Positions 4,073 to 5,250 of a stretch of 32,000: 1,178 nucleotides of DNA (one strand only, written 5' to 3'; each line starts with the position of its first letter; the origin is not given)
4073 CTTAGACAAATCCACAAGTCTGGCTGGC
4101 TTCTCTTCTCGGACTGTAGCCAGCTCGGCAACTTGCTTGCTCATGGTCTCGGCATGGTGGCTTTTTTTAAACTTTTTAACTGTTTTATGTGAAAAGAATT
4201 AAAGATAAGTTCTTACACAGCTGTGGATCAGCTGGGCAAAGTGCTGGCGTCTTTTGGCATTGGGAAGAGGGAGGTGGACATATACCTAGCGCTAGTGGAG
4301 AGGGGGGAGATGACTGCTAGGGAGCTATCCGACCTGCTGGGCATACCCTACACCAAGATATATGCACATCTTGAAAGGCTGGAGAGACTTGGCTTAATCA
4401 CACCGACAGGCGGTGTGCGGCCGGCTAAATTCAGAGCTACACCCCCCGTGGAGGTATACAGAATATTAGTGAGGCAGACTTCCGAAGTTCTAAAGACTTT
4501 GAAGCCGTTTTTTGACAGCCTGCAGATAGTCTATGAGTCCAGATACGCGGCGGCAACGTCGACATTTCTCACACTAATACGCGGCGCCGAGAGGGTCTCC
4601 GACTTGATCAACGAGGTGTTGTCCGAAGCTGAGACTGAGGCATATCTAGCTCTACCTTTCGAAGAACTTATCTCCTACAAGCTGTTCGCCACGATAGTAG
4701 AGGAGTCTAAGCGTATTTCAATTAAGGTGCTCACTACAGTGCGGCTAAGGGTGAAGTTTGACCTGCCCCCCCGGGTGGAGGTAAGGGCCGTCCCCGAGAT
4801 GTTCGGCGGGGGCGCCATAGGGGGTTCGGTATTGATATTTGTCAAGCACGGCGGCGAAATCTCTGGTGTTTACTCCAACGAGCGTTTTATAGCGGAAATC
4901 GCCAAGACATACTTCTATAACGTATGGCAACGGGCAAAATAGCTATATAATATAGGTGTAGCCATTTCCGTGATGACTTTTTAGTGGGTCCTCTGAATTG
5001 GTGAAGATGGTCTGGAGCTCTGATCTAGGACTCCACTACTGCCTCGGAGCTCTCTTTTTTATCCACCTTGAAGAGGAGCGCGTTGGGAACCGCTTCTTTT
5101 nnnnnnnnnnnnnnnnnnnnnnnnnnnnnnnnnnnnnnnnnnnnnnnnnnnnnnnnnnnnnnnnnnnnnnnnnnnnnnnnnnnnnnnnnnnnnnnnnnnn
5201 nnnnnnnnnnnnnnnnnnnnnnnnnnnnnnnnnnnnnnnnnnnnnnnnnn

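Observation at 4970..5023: Trans-acting box C/D sRNA aimed at wobble C34 (and C39) of the intronless tRNA-Trp in the same window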

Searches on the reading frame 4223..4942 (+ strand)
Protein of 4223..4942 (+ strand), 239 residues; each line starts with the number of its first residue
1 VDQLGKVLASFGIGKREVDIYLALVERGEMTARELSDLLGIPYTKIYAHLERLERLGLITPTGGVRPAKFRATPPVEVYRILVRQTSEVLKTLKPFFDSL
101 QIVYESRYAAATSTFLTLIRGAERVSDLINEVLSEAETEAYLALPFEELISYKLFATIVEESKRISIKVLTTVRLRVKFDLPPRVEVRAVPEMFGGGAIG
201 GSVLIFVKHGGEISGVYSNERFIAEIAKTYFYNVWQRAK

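Call 19: find_homologous_proteins(query=window:4223-4942:+)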
Query window:4223-4942:+ (239 aa): 25 proteins with E <= 0.001 among 1241 candidates.
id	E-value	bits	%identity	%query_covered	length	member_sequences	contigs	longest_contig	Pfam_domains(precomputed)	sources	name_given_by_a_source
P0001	6.6e-141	486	95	100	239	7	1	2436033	PF12840.14,PF01978.26,PF01022.27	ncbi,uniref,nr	ncbi:putative transcriptional regulator [Pyrobaculum oguniense TE7]|uniref:Transcriptional regulator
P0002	1.5e-103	363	70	98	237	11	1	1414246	PF13412.13,PF21476.5,PF01978.26,PF01022.27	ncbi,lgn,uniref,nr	ncbi:winged helix-turn-helix transcriptional regulator [Pyrobaculum sp. 3827-6]|uniref:TrmB family t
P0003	6.5e-103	361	69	100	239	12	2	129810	PF13412.13,PF01978.26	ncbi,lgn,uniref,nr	ncbi:TrmB family transcriptional regulator [Pyrobaculum aerophilum]|uniref:TrmB family transcription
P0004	1.6e-98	347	67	100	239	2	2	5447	PF12840.14,PF13412.13,PF21476.5,PF01978.26,PF01022.27,PF09339.17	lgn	-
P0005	2.2e-97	343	65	100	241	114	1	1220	PF13412.13,PF01978.26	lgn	-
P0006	8.0e-97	341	66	100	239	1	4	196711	PF12840.14,PF13412.13,PF21476.5,PF25212.3,PF01978.26,PF01022.27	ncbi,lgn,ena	ncbi:MAG: helix-turn-helix domain-containing protein [Pyrobaculum sp.]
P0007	8.7e-97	341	64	100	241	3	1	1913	PF13412.13,PF01978.26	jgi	-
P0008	5.3e-96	339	66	100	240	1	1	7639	PF12840.14,PF13412.13,PF21476.5,PF25212.3,PF01978.26,PF01022.27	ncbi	ncbi:MAG: helix-turn-helix domain-containing protein [Pyrobaculum sp.]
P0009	1.1e-95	338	62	100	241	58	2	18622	PF13412.13,PF01978.26,PF01022.27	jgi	jgi:sugar-specific transcriptional regulator TrmB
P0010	7.4e-92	325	62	100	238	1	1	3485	PF13412.13,PF01978.26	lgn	-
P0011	1.4e-90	321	62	100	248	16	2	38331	PF25212.3,PF01978.26,PF03965.23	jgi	-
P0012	5.9e-90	319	63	99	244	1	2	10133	PF12840.14,PF01978.26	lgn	-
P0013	1.0e-89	318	60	100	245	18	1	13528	PF01978.26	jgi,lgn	-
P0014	2.1e-84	301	59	100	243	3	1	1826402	PF01978.26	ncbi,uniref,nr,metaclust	ncbi:transcriptional regulator, TrmB [Pyrobaculum islandicum DSM 4184]|uniref:Transcriptional regula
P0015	3.5e-82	294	54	98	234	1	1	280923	PF01978.26,PF01022.27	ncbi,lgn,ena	-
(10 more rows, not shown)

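Call 21: find_related_loci(query=A1, collection=genome_contigs, flank=10000)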
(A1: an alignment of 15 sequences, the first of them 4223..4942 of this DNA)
Query A1 (239 aa) in genome_contigs; peptide patterns used: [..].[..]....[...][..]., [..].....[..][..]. (x = any residue, [..] = any of these).
103 stretches matched a pattern; 58 encode a relative of the query (tblastn E <= 1e-3); 58 distinct loci.
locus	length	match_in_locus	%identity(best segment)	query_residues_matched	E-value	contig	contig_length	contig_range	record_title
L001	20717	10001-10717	95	1-239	4e-149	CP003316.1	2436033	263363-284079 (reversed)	Pyrobaculum oguniense TE7, complete genome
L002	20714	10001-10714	65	1-238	6e-105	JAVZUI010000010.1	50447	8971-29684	MAG: Pyrobaculum sp. isolate DRTY-8_201808_bins_12 DRTY-8_201808_bins_12_scaffold_10, whole genome shotgun sequence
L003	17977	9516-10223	66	4-239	2e-104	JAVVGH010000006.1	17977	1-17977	MAG: Pyrobaculum sp. isolate PSS.bin.21 NODE_418_length_17977_cov_100.599821, whole genome shotgun sequence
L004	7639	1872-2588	65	1-238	9e-104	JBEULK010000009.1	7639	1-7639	MAG: Pyrobaculum sp. isolate KC_015 contig9, whole genome shotgun sequence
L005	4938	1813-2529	64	1-239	8e-104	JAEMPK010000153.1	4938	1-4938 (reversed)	MAG: Pyrobaculum sp. isolate 2016_B02_str_C_12 c_000000000891, whole genome shotgun sequence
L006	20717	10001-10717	63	1-239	1e-103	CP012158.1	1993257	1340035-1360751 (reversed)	Pyrobaculum sp. WP30, complete genome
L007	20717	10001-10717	59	1-239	9e-95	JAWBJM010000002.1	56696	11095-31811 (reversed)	MAG: Pyrobaculum sp. isolate GMQS_201907_bins_3 GMQS_201907_bins_3_scaffold_2, whole genome shotgun sequence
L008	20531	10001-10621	67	1-207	2e-88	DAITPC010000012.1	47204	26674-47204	MAG TPA_asm: Pyrobaculum sp. isolate CTOTU25734 NODE_33_length_47204_cov_167.706653, whole genome shotgun sequence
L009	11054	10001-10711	49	1-239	2e-71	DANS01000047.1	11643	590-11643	MAG TPA_asm: Thermoproteus sp. UBA157 UBA157_contig_4108, whole genome shotgun sequence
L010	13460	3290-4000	49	1-239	1e-70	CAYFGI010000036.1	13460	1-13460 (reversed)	MAG TPA_asm: uncultured Thermoproteaceae archaeon isolate DRP004690_co1_28 genome assembly, contig: NODE_318_length_1346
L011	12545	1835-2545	49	1-239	5e-70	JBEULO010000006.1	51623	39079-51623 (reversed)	MAG: Thermoproteus sp. isolate KC_019 contig6, whole genome shotgun sequence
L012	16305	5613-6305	50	7-239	1e-69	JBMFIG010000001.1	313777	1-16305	MAG: Thermoproteus sp. isolate KM4324-17 NODE_1_length_313777_cov_15.550454, whole genome shotgun sequence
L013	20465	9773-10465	48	7-239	1e-66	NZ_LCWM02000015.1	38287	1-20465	Thermoproteus sp. CP80 NODE_60_length_38287_cov_143.674_ID_1683162, whole genome shotgun sequence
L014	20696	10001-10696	44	6-239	1e-62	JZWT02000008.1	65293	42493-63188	MAG: Thermoproteus sp. AZ2 NODE_22_length_65293_cov_8.011584, whole genome shotgun sequence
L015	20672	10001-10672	56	12-237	1e-84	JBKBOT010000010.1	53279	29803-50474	MAG: Pyrobaculum sp. isolate 21I_056.bin.4 NODE_10_length_53279_cov_12.208654, whole genome shotgun sequence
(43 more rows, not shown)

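Call 42: search_protein_families(library=pfam, proteins=[window:4223-4942:+])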
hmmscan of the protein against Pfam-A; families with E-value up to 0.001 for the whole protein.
window:4223-4942:+ (239 aa): 6 families
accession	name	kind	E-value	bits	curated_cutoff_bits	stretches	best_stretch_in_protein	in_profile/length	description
PF01978.25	TrmB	-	5.8e-19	68.1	25.6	1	8-75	1-67/68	Sugar-specific transcriptional regulator TrmB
PF12840.13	HTH_20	-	2.2e-07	31.2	27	1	19-60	8-49/51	Helix-turn-helix domain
PF13412.12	HTH_24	-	1.1e-06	28.6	21.9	1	18-60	6-48/48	Winged helix-turn-helix DNA-binding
PF01022.26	HTH_5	-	1.8e-06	28.1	22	1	23-59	9-45/47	Bacterial regulatory protein, arsR family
PF21476.4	PF0610-like_N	-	7.4e-06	26.6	33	1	20-55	6-40/50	PF0610-like, N-terminal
PF09339.16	HTH_IclR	-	0.00069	19.8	22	0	27-60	16-49/52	IclR helix-turn-helix domain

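Call 46: list_cluster_members(proteins=[window:4223-4939:+, window:5028-7409:-])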
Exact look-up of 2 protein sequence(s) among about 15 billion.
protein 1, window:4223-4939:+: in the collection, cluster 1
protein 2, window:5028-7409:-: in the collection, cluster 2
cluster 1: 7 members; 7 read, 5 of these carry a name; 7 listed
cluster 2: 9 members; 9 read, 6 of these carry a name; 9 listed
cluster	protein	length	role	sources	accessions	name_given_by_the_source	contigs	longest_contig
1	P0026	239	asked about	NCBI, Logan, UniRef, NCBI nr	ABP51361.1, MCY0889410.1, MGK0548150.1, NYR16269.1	MAG: TrmB family transcriptional regulator [Pyrobaculum arsenaticum] | Transcriptional regulator, TrmB n=2 Tax=Pyrobaculum arsenaticum TaxID=121277 ... | TrmB family transcriptional regulator [Pyrobaculum arsenaticum]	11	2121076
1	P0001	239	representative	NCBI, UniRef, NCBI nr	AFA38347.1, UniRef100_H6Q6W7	putative transcriptional regulator [Pyrobaculum oguniense TE7] | Transcriptional regulator n=1 Tax=Pyrobaculum oguniense (strain DSM 13380 / JCM 10595 / ...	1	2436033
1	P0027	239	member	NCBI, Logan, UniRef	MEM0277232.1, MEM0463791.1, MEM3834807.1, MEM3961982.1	TrmB family transcriptional regulator [Pyrobaculum sp.] | TrmB family transcriptional regulator n=1 Tax=Pyrobaculum sp. TaxID=2004705 ...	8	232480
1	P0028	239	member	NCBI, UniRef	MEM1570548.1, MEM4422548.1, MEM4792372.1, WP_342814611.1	MAG: helix-turn-helix domain-containing protein [Pyrobaculum sp.] | TrmB family transcriptional regulator n=1 Tax=Pyrobaculum sp. TaxID=2004705 ...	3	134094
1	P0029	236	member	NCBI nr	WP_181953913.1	helix-turn-helix domain-containing protein [Pyrobaculum arsenaticum]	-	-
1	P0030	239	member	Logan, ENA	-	-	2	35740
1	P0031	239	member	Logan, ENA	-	-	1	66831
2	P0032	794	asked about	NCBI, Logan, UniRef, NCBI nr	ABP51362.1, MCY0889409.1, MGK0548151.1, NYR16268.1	MAG: SMC family ATPase [Pyrobaculum arsenaticum] | SMC domain protein n=2 Tax=Pyrobaculum arsenaticum TaxID=121277 RepID=A4WLU5_PYRAR | SMC family ATPase [Pyrobaculum arsenaticum]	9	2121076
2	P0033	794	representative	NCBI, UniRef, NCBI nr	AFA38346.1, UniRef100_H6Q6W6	ATPase involved in DNA repair [Pyrobaculum oguniense TE7] | ATPase involved in DNA repair n=1 Tax=Pyrobaculum oguniense (strain DSM 13380 / JCM 10595 ...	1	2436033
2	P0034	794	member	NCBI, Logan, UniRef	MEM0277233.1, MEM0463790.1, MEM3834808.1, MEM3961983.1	MAG: SMC family ATPase [Pyrobaculum sp.] | SMC family ATPase n=1 Tax=Pyrobaculum sp. TaxID=2004705 RepID=UPI003166463F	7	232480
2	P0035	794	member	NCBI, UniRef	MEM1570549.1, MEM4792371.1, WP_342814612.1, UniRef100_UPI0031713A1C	MAG: SMC family ATPase [Pyrobaculum sp.] | SMC family ATPase n=1 Tax=Pyrobaculum sp. TaxID=2004705 RepID=UPI0031713A1C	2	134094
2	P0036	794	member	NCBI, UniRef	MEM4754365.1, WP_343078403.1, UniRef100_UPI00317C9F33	SMC family ATPase [Pyrobaculum sp.] | SMC family ATPase n=1 Tax=Pyrobaculum sp. TaxID=2004705 RepID=UPI00317C9F33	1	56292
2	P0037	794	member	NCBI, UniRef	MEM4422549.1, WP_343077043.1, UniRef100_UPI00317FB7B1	SMC family ATPase [Pyrobaculum sp.] | SMC family ATPase n=1 Tax=Pyrobaculum sp. TaxID=2004705 RepID=UPI00317FB7B1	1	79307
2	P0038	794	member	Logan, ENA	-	-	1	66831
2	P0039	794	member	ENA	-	-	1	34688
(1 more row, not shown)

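Call 57: find_encoding_contigs(protein=P0014, flank=3000, max_places=1)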
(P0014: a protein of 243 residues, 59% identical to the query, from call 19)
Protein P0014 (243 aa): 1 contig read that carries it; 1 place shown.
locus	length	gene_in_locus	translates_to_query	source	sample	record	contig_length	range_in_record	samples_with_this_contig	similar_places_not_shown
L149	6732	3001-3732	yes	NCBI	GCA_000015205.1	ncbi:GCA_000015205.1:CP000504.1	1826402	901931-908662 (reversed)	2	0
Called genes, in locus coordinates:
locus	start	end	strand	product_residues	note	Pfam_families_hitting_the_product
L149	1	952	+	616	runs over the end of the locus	PF28019:HmpF (faint)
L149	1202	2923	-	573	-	PF23545:Zn_ribbon_HMPTM, PF04055:Radical_SAM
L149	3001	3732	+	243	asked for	PF01978:TrmB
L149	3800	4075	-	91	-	-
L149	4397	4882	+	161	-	-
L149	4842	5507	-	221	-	PF01871:AMMECR1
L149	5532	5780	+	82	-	-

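Call 58: find_encoding_contigs(protein=P0003, flank=3000, max_places=3)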
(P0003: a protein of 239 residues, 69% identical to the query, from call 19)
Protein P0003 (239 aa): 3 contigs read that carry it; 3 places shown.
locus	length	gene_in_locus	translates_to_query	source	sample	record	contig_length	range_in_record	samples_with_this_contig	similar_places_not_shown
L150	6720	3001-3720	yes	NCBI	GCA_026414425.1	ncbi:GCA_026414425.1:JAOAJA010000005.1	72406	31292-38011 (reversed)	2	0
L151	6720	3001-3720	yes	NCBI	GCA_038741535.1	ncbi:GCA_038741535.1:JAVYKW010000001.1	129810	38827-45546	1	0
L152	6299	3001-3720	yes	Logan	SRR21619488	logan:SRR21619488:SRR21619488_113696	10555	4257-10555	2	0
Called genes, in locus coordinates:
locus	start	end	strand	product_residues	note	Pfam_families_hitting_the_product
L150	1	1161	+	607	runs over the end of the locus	-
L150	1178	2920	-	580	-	PF23545:Zn_ribbon_HMPTM, PF04055:Radical_SAM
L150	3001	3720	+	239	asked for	PF01978:TrmB, PF13412:HTH_24 (weak)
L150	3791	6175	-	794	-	PF02463:SMC_N, PF13175:AAA_15, PF13476:AAA_23 (faint), PF13304:AAA_21 (faint)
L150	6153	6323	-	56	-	-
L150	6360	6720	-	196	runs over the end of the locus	-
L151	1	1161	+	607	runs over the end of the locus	-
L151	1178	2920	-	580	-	PF23545:Zn_ribbon_HMPTM, PF04055:Radical_SAM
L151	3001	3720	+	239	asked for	PF01978:TrmB, PF13412:HTH_24 (weak)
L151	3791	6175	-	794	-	PF02463:SMC_N, PF13175:AAA_15, PF13476:AAA_23, PF13304:AAA_21 (faint)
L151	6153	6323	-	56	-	-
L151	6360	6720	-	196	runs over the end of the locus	-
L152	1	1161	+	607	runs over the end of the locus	-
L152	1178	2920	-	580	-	PF23545:Zn_ribbon_HMPTM, PF04055:Radical_SAM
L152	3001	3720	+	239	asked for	PF01978:TrmB, PF13412:HTH_24 (weak)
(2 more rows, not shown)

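Call 59: find_encoding_contigs(protein=P0002, flank=3000, max_places=1)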
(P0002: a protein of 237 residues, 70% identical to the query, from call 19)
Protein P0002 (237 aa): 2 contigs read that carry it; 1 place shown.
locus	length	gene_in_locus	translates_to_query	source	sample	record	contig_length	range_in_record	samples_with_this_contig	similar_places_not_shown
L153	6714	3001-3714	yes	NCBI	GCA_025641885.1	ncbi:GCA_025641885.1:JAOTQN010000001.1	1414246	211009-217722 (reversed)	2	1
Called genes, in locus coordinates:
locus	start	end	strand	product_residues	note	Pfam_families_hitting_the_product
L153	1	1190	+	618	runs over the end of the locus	PF28019:HmpF (faint)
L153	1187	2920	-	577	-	PF23545:Zn_ribbon_HMPTM, PF04055:Radical_SAM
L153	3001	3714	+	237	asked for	PF01978:TrmB, PF01022:HTH_5 (weak), PF13412:HTH_24 (weak), PF21476:PF0610-like_N (weak)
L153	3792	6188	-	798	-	PF02463:SMC_N, PF13175:AAA_15 (weak), PF13476:AAA_23, PF13304:AAA_21 (weak)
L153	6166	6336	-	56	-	-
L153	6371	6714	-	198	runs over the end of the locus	-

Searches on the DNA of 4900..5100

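Call 5: search_rna_families(source=window, start=4900, end=5100, threshold=evalue, max_evalue=10, show_alignments=4)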
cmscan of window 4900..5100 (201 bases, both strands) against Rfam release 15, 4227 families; matches with E-value up to 10: 13.
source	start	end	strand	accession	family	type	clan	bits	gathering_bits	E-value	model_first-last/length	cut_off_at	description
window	4966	5025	+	RF01133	sR3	Gene; snRNA; snoRNA; CD-box;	-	30.4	41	2.5e-06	1-55/55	no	Small nucleolar RNA sR3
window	4966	5025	+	RF01139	sR2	Gene; snRNA; snoRNA; CD-box;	-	16.1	42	0.14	1-57/57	no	Small nucleolar RNA sR2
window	4970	5025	+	RF01138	sR23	Gene; snRNA; snoRNA; CD-box;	-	14.2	45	0.17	1-54/54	no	Small nucleolar RNA sR23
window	4966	5025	+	RF01145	sR14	Gene; snRNA; snoRNA; CD-box;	-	14.1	38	0.11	1-54/54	no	Small nucleolar RNA sR14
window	4964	5027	+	RF01596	plasmodium_snoR20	Gene; snRNA; snoRNA; CD-box;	-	14.1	45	2.1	1-82/82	no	small nucleolar RNA snoR20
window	4959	5032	+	RF00284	SNORD74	Gene; snRNA; snoRNA; CD-box;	CL00069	13.9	41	1.6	1-80/80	no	Small nucleolar RNA SNORD74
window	5034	5076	-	RF00370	sroD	Gene; sRNA;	-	13.7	50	2.5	15-59/86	no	sroD RNA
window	4967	5025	+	RF01152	sR1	Gene; snRNA; snoRNA; CD-box;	-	13.6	45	0.19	1-57/57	no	Small nucleolar RNA sR1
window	4965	5006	+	RF00572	SNORD66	Gene; snRNA; snoRNA; CD-box;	-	13.4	32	2.4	1-76/76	no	Small nucleolar RNA SNORD66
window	4965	5006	+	RF00325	SNORD53_SNORD92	Gene; snRNA; snoRNA; CD-box;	CL00063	13.3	46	5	1-78/78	no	Small nucleolar RNA SNORD53/SNORD92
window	4922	5009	+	RF01500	Afu_198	Gene; snRNA; snoRNA; CD-box;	-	9.9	40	8.6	66-149/149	no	A. fumigatus snoRNA Afu_198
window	4986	5084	+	RF02186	ST7-OT3_4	Gene; lncRNA;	-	8.5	80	7.5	1-73/73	no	ST7 overlapping transcript 3 conserved region 4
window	4955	5100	+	RF02041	HOTTIP_2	Gene; lncRNA;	-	5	80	2.5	1-127/374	3'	HOXA transcript at the distal tip, conserved region 2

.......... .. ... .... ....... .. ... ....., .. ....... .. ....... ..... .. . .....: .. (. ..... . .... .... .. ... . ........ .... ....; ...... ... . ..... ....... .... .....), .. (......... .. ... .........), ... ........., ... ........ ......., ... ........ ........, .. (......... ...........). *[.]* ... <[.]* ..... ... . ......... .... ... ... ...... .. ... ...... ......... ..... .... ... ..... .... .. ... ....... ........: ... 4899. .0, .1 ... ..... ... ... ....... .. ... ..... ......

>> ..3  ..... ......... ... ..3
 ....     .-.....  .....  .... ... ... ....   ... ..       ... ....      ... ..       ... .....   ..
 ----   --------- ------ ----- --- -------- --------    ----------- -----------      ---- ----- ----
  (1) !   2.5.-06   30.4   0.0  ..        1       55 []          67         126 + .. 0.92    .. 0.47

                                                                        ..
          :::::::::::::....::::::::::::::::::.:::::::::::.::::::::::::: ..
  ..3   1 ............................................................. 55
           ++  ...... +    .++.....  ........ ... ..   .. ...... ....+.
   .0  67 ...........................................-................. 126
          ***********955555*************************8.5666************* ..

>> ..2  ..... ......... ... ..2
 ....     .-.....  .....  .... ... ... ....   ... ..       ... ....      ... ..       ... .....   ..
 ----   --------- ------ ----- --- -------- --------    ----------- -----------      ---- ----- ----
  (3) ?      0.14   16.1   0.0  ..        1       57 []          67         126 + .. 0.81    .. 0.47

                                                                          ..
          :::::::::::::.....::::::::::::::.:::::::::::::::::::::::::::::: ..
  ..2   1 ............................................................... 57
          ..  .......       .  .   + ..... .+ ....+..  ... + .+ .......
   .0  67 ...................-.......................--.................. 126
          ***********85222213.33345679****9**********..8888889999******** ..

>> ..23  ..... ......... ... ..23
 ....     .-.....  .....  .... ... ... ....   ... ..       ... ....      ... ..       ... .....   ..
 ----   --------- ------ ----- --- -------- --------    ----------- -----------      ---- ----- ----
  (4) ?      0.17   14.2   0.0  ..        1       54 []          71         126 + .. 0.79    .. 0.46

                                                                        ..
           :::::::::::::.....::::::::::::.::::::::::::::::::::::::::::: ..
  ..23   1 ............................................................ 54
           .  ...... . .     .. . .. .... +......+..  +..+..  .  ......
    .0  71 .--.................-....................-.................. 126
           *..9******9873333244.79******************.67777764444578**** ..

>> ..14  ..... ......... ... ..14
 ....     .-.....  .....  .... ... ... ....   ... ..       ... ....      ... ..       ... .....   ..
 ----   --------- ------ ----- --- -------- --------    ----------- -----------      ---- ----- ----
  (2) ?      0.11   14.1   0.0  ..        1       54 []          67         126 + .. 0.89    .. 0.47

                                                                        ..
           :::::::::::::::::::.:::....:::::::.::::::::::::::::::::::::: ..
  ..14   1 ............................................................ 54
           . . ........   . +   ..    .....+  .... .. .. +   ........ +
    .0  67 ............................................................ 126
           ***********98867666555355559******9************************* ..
